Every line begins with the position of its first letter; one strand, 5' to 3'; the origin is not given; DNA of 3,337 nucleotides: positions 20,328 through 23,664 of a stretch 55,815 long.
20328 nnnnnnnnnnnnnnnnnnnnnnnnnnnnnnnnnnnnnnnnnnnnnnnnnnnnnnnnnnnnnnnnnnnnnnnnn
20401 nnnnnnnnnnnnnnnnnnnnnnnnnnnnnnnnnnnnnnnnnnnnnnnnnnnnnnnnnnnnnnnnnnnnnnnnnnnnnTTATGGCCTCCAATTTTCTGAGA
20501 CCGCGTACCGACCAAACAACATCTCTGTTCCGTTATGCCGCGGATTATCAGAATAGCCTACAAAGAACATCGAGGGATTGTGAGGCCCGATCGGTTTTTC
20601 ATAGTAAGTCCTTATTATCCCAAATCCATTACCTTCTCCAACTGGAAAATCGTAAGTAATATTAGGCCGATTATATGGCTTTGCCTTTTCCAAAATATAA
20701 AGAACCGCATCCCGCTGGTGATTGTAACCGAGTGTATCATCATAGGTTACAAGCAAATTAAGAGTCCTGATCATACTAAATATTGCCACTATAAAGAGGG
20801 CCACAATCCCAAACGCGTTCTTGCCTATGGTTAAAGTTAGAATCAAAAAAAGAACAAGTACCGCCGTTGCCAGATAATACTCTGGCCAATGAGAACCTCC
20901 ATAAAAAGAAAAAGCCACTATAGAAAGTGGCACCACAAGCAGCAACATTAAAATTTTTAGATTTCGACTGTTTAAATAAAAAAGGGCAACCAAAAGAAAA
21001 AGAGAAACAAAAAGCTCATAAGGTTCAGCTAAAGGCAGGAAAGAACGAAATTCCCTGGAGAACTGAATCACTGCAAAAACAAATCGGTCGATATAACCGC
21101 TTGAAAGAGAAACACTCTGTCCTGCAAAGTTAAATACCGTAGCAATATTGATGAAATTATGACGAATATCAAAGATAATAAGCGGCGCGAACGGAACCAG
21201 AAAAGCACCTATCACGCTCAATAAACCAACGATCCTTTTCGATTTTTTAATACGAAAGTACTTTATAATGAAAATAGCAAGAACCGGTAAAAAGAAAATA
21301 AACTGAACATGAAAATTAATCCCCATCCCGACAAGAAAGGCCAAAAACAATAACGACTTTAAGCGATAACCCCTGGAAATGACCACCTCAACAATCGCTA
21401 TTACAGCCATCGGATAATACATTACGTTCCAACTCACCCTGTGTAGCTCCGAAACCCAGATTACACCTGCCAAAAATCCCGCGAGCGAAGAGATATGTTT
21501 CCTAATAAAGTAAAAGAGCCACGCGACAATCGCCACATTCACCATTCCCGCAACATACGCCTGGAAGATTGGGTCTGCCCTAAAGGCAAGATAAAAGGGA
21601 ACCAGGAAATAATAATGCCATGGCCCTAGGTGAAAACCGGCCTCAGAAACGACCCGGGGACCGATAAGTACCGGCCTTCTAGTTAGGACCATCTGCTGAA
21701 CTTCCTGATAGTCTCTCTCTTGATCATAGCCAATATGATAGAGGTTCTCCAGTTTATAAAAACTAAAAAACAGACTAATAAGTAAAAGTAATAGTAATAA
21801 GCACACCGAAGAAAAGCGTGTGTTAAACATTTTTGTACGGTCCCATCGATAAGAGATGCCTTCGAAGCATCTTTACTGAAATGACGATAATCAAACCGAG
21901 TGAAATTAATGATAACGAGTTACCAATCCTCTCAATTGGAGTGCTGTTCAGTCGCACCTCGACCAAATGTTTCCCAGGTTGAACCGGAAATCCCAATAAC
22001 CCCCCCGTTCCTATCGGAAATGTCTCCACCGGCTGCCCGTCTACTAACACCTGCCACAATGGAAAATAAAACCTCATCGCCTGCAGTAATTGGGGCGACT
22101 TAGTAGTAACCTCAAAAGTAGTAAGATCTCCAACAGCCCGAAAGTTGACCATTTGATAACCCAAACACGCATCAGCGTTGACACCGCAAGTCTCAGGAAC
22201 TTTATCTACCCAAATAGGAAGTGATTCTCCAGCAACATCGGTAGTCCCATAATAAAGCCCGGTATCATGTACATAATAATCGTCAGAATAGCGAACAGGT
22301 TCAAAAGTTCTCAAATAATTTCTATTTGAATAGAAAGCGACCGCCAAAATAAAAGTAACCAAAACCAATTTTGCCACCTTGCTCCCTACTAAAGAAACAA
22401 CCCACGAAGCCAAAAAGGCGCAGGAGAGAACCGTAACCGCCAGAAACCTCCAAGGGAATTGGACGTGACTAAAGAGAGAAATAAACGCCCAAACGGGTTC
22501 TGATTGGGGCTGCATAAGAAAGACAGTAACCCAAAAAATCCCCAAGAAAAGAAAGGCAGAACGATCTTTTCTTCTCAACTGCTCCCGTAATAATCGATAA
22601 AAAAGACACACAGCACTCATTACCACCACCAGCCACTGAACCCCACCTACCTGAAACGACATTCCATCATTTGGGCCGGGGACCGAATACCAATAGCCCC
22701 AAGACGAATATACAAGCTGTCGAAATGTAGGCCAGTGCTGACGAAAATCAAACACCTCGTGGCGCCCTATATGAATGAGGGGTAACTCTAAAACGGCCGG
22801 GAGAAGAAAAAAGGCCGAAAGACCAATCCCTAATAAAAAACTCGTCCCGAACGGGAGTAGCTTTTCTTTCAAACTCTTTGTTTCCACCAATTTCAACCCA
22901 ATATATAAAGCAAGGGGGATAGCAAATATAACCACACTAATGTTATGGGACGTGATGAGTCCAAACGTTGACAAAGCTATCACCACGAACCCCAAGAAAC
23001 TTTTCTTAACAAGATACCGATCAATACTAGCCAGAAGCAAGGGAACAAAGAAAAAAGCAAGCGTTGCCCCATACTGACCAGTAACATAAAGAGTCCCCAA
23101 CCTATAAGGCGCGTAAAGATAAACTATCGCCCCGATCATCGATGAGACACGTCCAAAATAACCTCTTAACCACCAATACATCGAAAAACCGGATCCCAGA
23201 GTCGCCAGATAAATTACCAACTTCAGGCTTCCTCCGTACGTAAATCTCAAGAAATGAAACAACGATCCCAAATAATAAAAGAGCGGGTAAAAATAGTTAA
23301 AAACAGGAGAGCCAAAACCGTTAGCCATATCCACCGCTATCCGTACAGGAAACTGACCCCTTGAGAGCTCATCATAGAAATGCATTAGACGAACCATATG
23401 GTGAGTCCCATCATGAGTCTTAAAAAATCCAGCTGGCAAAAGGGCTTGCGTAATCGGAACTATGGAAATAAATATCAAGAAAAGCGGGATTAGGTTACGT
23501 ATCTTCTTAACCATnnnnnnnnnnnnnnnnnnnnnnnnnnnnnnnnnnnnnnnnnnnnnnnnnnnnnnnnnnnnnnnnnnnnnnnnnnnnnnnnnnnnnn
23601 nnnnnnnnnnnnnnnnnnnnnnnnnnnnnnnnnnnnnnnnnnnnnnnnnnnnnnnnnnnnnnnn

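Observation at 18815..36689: Eleven consecutive polytopic GT-C-type genes (about 18 kb) drawn from four sequence families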

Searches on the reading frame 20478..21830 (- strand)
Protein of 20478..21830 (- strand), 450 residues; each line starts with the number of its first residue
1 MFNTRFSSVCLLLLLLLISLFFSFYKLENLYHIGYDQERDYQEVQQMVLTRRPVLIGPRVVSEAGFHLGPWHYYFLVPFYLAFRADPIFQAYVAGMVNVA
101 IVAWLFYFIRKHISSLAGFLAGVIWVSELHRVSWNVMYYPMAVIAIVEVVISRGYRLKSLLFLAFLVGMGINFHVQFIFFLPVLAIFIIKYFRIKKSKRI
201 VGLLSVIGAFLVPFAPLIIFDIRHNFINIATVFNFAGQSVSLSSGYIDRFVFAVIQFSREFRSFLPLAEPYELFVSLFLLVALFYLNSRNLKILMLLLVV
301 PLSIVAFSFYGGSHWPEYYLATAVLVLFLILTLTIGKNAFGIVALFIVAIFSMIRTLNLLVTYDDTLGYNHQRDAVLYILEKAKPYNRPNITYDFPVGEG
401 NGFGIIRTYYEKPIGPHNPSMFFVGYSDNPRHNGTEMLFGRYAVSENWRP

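Call 3: search_protein_families(library=pfam, proteins=[window:20478-21830:-], max_evalue=0.01)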
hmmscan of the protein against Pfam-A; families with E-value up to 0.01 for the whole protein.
window:20478-21830:- (450 aa): 0 families

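Call 10: search_protein_families(library=pfam, proteins=[window:20478-21830:-], max_evalue=1)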
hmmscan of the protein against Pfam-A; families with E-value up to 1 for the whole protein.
window:20478-21830:- (450 aa): 0 families

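Call 11: search_protein_families(library=ncbifam, proteins=[window:20478-21830:-], max_evalue=0.1)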
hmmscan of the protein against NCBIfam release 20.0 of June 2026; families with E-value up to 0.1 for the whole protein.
window:20478-21830:- (450 aa): 0 families

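Call 16: find_homologous_proteins(query=window:20478-21830:-, max_evalue=0.001)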
Query window:20478-21830:- (450 aa): 32 proteins with E <= 0.001 among 8000 candidates.
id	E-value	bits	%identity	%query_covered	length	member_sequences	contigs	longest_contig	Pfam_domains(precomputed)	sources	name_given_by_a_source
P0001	2.8e-291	984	100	100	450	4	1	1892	-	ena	-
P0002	3.0e-159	549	55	100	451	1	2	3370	PF13231.13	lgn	-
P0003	1.3e-96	343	40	98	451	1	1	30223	-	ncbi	-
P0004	1.7e-90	322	39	98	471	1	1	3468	-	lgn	-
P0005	2.0e-66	243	36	98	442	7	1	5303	-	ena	-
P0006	7.3e-65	238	34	98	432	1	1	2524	-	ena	-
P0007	1.3e-43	168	29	96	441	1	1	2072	-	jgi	-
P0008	1.3e-40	158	29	95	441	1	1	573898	PF13231.13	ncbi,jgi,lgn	ncbi:MAG: glycosyltransferase family 39 protein [Candidatus Shapirobacteria bacterium]|jgi:4-amino-4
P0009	2.2e-40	157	32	95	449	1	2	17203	-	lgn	-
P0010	1.9e-38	151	28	90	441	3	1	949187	PF13231.13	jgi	-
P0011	7.1e-38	149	27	99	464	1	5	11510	PF13231.13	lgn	-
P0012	8.2e-35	139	30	87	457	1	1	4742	-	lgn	-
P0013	7.5e-33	132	28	87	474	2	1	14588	-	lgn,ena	-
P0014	6.0e-32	129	30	88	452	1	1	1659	-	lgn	-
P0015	1.4e-29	122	26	97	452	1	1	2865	PF13231.13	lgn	-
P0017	8.8e-28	116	28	91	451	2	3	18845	PF13231.13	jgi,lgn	jgi:4-amino-4-deoxy-L-arabinose transferase-like glycosyltransferase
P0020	1.4e-26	112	29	90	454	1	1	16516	PF14897.13,PF13231.13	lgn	-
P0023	2.6e-24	104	28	87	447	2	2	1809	PF13231.13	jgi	-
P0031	5.2e-13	67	23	84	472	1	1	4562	PF13231.13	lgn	-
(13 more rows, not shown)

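Call 18: search_solved_structures(query=A1, max_evalue=1, show_alignments=2)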
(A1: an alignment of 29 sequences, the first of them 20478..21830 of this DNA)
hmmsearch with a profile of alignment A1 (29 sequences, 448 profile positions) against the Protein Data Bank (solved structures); distinct sequences matched with E-value up to 1: 2.
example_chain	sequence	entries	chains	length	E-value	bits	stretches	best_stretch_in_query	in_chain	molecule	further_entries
23gf_B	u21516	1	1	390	9.7e-05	24.8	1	74-348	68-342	GPI mannosyltransferase 1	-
23gx_B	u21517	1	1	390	0.0001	24.8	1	74-348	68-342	GPI mannosyltransferase 1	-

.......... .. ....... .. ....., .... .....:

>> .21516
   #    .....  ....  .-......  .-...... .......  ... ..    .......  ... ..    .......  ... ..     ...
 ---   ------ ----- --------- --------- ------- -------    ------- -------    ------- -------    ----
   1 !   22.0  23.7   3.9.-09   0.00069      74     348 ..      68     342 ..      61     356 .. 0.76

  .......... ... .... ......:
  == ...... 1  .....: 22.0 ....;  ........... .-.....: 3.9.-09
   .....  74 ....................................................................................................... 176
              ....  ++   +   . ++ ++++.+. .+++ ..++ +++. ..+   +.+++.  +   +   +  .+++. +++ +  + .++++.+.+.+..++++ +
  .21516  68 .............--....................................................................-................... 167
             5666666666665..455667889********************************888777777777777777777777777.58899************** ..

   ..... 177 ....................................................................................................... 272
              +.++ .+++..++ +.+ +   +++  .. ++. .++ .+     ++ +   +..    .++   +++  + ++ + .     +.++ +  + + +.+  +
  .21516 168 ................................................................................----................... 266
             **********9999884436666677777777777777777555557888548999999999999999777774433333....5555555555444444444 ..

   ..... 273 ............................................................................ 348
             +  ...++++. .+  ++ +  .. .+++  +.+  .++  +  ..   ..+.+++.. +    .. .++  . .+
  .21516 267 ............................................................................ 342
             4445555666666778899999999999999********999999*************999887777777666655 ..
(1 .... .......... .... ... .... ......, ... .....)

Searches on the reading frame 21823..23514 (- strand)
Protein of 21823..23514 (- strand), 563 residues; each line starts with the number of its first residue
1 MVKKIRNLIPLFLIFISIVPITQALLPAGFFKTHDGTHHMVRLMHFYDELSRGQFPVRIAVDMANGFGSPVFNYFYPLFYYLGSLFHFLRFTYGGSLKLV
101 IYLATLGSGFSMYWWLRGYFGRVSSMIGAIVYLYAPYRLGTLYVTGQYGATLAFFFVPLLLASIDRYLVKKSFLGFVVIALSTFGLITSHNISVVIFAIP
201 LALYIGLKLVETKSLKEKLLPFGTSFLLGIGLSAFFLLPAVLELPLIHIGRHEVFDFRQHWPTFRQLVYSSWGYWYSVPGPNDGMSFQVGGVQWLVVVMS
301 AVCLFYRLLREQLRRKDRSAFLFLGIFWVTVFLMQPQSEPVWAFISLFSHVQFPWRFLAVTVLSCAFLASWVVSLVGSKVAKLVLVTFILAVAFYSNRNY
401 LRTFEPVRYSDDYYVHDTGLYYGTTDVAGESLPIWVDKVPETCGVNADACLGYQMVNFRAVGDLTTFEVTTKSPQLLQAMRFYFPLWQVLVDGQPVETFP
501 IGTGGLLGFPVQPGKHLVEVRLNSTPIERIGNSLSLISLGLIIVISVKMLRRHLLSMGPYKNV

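Call 3: search_protein_families(library=pfam, proteins=[window:21823-23514:-], max_evalue=0.01)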
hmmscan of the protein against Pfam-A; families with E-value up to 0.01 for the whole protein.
window:21823-23514:- (563 aa): 2 families
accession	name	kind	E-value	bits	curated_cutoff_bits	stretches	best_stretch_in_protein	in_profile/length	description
PF09586.16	YfhO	-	2.6e-07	29.9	28.5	1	14-394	7-378/835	Bacterial membrane protein YfhO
PF10131.15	PTPS_related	-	0.00016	20.8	26.4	1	72-391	1-298/621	6-pyruvoyl-tetrahydropterin synthase related domain; membrane protein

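Call 11: search_protein_families(library=ncbifam, proteins=[window:21823-23514:-], max_evalue=0.1)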
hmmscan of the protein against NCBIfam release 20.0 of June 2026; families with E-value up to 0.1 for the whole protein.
window:21823-23514:- (563 aa): 0 families
